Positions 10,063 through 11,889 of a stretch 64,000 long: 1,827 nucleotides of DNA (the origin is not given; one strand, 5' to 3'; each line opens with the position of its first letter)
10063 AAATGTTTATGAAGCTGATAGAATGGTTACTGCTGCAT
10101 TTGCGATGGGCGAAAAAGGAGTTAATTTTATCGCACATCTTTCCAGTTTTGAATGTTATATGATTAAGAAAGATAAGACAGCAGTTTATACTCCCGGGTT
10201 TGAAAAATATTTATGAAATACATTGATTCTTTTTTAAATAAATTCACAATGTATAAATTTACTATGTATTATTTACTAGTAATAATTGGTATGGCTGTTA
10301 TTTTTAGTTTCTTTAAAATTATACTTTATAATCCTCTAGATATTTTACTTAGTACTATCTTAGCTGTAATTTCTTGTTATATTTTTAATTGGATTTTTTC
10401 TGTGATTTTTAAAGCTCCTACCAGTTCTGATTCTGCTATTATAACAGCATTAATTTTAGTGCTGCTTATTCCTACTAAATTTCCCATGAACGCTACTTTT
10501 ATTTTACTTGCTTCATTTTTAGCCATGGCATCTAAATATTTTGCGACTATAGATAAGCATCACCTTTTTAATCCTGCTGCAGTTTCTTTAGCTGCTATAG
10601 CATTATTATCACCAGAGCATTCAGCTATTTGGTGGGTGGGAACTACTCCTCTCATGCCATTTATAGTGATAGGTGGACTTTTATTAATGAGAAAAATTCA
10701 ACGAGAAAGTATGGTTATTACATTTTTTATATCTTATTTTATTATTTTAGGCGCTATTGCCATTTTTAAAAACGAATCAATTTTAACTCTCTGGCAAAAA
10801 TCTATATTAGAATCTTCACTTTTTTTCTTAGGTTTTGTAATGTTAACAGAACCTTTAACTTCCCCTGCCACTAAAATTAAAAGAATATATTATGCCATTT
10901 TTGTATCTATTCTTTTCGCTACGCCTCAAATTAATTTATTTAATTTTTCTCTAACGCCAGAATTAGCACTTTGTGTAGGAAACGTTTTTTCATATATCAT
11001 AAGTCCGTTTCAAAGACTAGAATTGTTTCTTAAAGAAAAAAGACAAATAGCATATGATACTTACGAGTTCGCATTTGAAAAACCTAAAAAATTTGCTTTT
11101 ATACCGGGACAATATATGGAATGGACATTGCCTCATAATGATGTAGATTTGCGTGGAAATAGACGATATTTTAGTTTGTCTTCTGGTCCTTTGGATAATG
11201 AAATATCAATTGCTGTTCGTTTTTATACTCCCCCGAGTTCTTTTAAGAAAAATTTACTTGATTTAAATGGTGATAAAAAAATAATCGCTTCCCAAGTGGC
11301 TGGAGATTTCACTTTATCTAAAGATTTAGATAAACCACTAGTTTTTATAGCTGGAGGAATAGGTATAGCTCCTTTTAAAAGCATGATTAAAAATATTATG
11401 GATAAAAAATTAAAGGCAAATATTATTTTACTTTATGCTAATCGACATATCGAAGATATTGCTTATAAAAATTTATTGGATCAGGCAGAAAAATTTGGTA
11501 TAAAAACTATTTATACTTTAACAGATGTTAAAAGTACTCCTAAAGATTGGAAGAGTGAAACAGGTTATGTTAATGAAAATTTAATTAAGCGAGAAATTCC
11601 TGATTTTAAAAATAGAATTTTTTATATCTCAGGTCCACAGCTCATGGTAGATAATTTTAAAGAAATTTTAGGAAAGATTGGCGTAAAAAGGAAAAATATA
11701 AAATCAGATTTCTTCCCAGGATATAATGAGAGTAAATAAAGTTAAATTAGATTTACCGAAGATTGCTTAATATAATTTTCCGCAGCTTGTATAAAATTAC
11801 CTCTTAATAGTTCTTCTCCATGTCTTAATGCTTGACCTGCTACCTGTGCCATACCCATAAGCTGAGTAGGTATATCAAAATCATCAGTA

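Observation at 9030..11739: Minimal NQR/RNF-like flavin module: NqrC-like FMN protein, ApbE, and an RnfD/NqrB-like domain fused to an FNR-type NAD(P)H domain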

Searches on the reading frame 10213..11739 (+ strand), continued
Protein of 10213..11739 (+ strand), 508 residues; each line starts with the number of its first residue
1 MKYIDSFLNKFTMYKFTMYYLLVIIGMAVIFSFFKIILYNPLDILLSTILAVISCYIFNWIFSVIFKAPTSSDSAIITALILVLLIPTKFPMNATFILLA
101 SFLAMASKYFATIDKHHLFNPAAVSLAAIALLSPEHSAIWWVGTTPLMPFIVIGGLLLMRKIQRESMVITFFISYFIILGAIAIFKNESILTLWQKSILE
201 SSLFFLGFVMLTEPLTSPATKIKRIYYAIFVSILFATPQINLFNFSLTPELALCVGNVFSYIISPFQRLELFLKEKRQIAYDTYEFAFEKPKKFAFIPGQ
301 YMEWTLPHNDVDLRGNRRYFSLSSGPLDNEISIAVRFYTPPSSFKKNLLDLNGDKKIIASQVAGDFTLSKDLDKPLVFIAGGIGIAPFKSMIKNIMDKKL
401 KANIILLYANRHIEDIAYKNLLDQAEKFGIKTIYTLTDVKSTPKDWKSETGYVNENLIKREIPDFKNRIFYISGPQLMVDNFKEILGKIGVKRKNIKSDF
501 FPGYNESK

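Call 24: find_related_loci(query=A1, collection=genome_contigs, flank=8000)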
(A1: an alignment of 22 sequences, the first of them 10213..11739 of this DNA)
Query A1 (508 aa) in genome_contigs; peptide patterns used: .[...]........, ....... (x = any residue, [..] = any of these).
599 stretches matched a pattern (row limit reached: there are more); 559 encode a relative of the query (tblastn E <= 1e-3); the best 80 are kept; 80 distinct loci.
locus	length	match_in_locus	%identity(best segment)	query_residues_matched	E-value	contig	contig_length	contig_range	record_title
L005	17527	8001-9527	59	1-506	0e+0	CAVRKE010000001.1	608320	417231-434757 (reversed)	MAG: Candidatus Levybacteria bacterium isolate MFD01476.bin.1.95 genome assembly, contig: contig_20563, whole genome sho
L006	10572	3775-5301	55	1-506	0e+0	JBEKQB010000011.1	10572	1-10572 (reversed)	MAG: Candidatus Levyibacteriota bacterium isolate SPRUCE 478 SPRUCE_478_11, whole genome shotgun sequence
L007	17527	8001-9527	55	1-507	0e+0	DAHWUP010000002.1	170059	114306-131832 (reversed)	MAG TPA_asm: Candidatus Levyibacteriota bacterium isolate clean1537 NODE_2_length_170059_cov_8.230171, whole genome shot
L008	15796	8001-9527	54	1-506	0e+0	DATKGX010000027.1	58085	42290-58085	MAG TPA_asm: Patescibacteria group bacterium isolate SMAG_U14562 k141_116778, whole genome shotgun sequence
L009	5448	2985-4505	54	1-504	0e+0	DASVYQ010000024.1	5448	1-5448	MAG TPA_asm: Patescibacteria group bacterium isolate SMAG_U2606 k141_900089, whole genome shotgun sequence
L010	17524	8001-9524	56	1-507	0e+0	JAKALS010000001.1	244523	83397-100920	MAG: bacterium isolate WY5.bin132 NODE_53_length_244523_cov_6.470032, whole genome shotgun sequence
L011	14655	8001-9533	57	1-508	0e+0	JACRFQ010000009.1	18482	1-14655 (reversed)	MAG: Candidatus Levyibacteriota bacterium isolate NC_groundwater_1729_Pr3_B-0.1um_34_132 SR-2_scaffold_141_225008, whole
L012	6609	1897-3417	55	1-504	0e+0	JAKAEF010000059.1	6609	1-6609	MAG: bacterium isolate WY1.bin131 NODE_20035_length_6609_cov_1.173866, whole genome shotgun sequence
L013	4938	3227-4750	53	2-507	0e+0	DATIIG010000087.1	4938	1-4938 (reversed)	MAG TPA_asm: Candidatus Saccharimonadales bacterium isolate SMAG_U15658 k141_711193, whole genome shotgun sequence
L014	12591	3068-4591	55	1-507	0e+0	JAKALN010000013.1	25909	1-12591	MAG: bacterium isolate WY5.bin128 NODE_2828_length_25909_cov_8.770072, whole genome shotgun sequence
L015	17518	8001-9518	52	1-506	2e-176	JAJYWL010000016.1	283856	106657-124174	MAG: bacterium isolate FK3.bin113 NODE_31_length_283856_cov_3.502479, whole genome shotgun sequence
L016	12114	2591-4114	53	3-508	2e-175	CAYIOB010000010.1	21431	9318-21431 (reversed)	MAG TPA_asm: uncultured Gammaproteobacteria bacterium isolate ERP119705_co25_644 genome assembly, contig: NODE_1425_leng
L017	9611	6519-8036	52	1-504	4e-175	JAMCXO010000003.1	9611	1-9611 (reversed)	MAG: Patescibacteria group bacterium isolate FK_Sedi_B_Bin.407 NODE_29993_length_9611_cov_4.15479, whole genome shotgun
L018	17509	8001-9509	51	4-507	1e-174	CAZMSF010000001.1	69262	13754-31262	MAG TPA_asm: uncultured Gammaproteobacteria bacterium isolate SRP135725_co1_372 genome assembly, contig: NODE_272_length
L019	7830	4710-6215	51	4-506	3e-174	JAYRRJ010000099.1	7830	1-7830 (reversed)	MAG: Candidatus Levyibacteriota bacterium isolate XM1_ASGE3bin.27 k141_623391, whole genome shotgun sequence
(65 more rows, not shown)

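Call 31: predict_structure(alignment_id=A1)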
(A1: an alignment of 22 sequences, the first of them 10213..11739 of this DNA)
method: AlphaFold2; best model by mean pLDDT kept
length: 508 residues; sequences in the alignment: 22
mean_pLDDT: 81.8   pTM: 0.77
mean pLDDT of the five models: 81.8, 79.5, 78.2, 78.1, 75.4
residues with pLDDT >= 90: 148; 70-90: 279; 50-70: 70; < 50: 11
segments of 3 or more residues with pLDDT < 50: 112-115, 502-508
pLDDT, mean of each block of 10 residues (from residue 1): 70 83 92 88 91 93 77 85 80 83 84 55 74 59 83 90 86 93 87 83 86 76 90 85 67 86 74 89 88 68 71 66 73 83 83 76 68 88 84 88 93 90 94 93 90 91 93 79 91 83 43
secondary structure, 60 per line:
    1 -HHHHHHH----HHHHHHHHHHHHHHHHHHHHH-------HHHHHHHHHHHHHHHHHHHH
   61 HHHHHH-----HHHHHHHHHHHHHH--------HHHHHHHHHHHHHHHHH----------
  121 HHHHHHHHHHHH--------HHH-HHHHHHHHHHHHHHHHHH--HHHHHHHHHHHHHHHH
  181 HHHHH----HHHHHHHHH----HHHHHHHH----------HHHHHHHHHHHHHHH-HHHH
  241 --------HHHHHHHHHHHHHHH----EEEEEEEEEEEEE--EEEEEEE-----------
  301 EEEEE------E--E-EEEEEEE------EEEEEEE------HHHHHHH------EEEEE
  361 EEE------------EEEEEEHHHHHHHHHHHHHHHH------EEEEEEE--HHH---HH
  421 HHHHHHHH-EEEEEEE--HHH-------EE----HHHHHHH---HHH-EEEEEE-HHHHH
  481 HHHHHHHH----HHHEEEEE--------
elements in order: H2-8 H13-33 H41-66 H72-85 H94-110 H121-132 H145-162 H165-185 H190-198 H203-210 H221-235 H237-240 H249-263 E268-280 E283-289 E301-305 E317-323 E330-336 H343-349 E356-363 E376-381 H382-397 E404-410 H419-428 E430-436 H455-461 E469-474 H476-488 E496-500

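Call 34: fold_search(model_id=the predicted structure, library=pdb)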
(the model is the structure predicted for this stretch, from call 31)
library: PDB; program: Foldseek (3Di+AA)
matches with E <= 10: 1025; with E <= 0.001: 309
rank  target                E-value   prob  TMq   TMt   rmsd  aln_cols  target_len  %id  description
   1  5ogx                  1.1e-16  1.00  0.41  0.61   2.9       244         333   22  Crystal structure of Amycolatopsis cytochrome P450 reductase GcoB. (released 2018-07-04)
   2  6o0a                  4.1e-16  1.00  0.41  0.53   6.9       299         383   19  Crystal structure of flavohemoglobin from Malassezia yamatoensis with bound FAD and heme determined by iron SAD phasing (released 2019-03-06)
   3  2r6h_D                1.5e-15  1.00  0.40  0.70   5.0       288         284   19  Crystal structure of the domain comprising the NAD binding and the FAD binding regions of the NADH:ubiquinone oxidored (released 2007-09-11)
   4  7qu5                  1.5e-15  1.00  0.41  0.72   4.6       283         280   20  X-ray structure of FAD domain of NqrF of Pseudomonas aeruginosa (released 2022-02-09)
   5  7qu3                  3.3e-15  1.00  0.41  0.71   4.6       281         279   20  X-ray structure of FAD domain of NqrF of Pseudomonas aeruginosa (released 2022-02-09)
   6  7qty                  3.8e-15  1.00  0.41  0.72   5.0       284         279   20  X-ray structure of FAD domain of NqrF of Klebsiella pneumoniae (released 2022-02-09)
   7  2r6h_C                4.2e-15  1.00  0.40  0.68   5.0       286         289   20  Crystal structure of the domain comprising the NAD binding and the FAD binding regions of the NADH:ubiquinone oxidored (released 2007-09-11)
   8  1gvh                  5.0e-15  1.00  0.40  0.50   7.0       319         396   15  The X-ray structure of ferric Escherichia coli flavohemoglobin reveals an unespected geometry of the distal heme pocket (released 2002-08-06)
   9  4wqm                  1.4e-14  1.00  0.38  0.56   4.2       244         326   23  Structure of the toluene 4-monooxygenase NADH oxidoreductase T4moF, K270S K271S variant (released 2015-09-09)
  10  8ad5_A                1.6e-14  1.00  0.40  0.70   4.9       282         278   20  X-ray structure of NqrF(129-408)of Vibrio cholerae variant F406A (released 2023-07-12)
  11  8ad3_A                1.9e-14  1.00  0.40  0.70   4.8       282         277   22  X-ray structure of NqrF(129-408)of Vibrio cholerae variant F406A (released 2023-07-12)
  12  8a1t_F                2.4e-14  1.00  0.41  0.50   5.1       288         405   20  Sodium pumping NADH-quinone oxidoreductase (released 2023-06-14)
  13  2r6h_B                2.6e-14  1.00  0.40  0.68   5.3       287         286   19  Crystal structure of the domain comprising the NAD binding and the FAD binding regions of the NADH:ubiquinone oxidored (released 2007-09-11)
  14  4eh1_A                2.6e-14  1.00  0.38  0.78   3.1       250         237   19  Crystal Structure of the Flavohem-like-FAD/NAD Binding Domain of Nitric Oxide Dioxygenase from Vibrio cholerae O1 biov (released 2012-04-25)
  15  8ad4_A                3.0e-14  1.00  0.40  0.70   4.9       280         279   21  X-ray structure of NqrF(129-408)of Vibrio cholerae in complex with NADH (released 2023-07-12)
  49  7c3b_C                1.4e-12  1.00  0.40  0.58   3.5       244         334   16  Ferredoxin reductase in carbazole 1,9a-dioxygenase (FAD apo form) (released 2021-05-26)
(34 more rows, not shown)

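Call 46: list_cluster_members(proteins=[window:10213-11736:+, window:9494-10213:+, window:9030-9488:+])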
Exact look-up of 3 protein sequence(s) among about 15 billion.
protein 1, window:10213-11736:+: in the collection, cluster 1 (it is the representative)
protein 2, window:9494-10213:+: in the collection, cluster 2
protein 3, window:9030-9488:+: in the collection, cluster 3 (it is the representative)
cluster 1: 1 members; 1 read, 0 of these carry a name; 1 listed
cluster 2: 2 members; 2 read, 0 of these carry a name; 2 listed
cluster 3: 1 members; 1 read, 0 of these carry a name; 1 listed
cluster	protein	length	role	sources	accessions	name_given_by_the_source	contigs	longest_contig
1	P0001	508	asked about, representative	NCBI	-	-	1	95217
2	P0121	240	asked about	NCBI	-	-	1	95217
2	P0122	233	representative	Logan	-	-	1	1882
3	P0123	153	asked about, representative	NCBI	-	-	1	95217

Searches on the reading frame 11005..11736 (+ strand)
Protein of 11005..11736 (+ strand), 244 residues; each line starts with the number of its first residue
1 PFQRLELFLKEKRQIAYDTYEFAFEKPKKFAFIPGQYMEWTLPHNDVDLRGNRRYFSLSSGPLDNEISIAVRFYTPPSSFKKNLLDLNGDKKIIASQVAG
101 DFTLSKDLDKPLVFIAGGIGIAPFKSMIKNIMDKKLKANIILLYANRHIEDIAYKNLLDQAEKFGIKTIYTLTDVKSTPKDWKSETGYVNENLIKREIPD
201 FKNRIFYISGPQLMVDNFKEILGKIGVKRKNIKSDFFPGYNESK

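Call 62: search_solved_structures(query=window:11005-11736:+, max_evalue=0.000001, show_alignments=4)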
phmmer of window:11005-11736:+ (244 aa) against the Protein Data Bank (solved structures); distinct sequences matched with E-value up to 0.000001: 15.
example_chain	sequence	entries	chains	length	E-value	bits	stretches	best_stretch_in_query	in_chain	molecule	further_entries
7qu3_A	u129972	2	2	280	3.5e-11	46.2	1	76-239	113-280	Na(+)-translocating NADH-quinone reductase subunit F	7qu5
7rom_A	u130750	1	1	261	2.6e-10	43.4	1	35-230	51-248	NADH-cytochrome b5 reductase 1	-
4wqm_A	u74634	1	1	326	4.5e-10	42.6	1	5-222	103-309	Toluene-4-monooxygenase electron transfer component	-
7qty_A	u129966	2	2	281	6.4e-10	42.1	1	76-239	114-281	Na(+)-translocating NADH-quinone reductase subunit F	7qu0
2eix_A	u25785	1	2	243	1.2e-09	41.2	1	6-215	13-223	NADH-cytochrome b5 reductase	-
7xk3_F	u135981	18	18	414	1.3e-09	41.1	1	75-241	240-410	Na(+)-translocating NADH-quinone reductase subunit F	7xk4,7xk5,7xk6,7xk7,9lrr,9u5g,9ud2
4u9u_A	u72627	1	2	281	3.2e-09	39.8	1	75-239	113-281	Na(+)-translocating NADH-quinone reductase subunit F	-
8ad4_A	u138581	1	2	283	3.3e-09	39.7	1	75-239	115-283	Na(+)-translocating NADH-quinone reductase subunit F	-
4uaj_A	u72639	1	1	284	3.3e-09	39.7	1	75-239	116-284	Na(+)-translocating NADH-quinone reductase subunit F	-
8a1t_F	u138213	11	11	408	7.9e-09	38.5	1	75-239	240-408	Na(+)-translocating NADH-quinone reductase subunit F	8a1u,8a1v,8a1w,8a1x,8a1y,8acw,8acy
8ad3_A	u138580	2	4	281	1.5e-08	37.6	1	75-235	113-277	Na(+)-translocating NADH-quinone reductase subunit F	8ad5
1cne_A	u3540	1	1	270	6e-08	35.6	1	110-215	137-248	NITRATE REDUCTASE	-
2r6h_A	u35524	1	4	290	1.1e-07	34.7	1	83-235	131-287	NADH:ubiquinone oxidoreductase, Na translocating, F subunit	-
1tvc_A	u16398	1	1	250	1.7e-07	34.2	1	30-232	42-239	METHANE MONOOXYGENASE COMPONENT C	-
1cnf_A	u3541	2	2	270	2e-07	33.9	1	110-215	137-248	NITRATE REDUCTASE | NADH-DEPENDENT NITRATE REDUCTASE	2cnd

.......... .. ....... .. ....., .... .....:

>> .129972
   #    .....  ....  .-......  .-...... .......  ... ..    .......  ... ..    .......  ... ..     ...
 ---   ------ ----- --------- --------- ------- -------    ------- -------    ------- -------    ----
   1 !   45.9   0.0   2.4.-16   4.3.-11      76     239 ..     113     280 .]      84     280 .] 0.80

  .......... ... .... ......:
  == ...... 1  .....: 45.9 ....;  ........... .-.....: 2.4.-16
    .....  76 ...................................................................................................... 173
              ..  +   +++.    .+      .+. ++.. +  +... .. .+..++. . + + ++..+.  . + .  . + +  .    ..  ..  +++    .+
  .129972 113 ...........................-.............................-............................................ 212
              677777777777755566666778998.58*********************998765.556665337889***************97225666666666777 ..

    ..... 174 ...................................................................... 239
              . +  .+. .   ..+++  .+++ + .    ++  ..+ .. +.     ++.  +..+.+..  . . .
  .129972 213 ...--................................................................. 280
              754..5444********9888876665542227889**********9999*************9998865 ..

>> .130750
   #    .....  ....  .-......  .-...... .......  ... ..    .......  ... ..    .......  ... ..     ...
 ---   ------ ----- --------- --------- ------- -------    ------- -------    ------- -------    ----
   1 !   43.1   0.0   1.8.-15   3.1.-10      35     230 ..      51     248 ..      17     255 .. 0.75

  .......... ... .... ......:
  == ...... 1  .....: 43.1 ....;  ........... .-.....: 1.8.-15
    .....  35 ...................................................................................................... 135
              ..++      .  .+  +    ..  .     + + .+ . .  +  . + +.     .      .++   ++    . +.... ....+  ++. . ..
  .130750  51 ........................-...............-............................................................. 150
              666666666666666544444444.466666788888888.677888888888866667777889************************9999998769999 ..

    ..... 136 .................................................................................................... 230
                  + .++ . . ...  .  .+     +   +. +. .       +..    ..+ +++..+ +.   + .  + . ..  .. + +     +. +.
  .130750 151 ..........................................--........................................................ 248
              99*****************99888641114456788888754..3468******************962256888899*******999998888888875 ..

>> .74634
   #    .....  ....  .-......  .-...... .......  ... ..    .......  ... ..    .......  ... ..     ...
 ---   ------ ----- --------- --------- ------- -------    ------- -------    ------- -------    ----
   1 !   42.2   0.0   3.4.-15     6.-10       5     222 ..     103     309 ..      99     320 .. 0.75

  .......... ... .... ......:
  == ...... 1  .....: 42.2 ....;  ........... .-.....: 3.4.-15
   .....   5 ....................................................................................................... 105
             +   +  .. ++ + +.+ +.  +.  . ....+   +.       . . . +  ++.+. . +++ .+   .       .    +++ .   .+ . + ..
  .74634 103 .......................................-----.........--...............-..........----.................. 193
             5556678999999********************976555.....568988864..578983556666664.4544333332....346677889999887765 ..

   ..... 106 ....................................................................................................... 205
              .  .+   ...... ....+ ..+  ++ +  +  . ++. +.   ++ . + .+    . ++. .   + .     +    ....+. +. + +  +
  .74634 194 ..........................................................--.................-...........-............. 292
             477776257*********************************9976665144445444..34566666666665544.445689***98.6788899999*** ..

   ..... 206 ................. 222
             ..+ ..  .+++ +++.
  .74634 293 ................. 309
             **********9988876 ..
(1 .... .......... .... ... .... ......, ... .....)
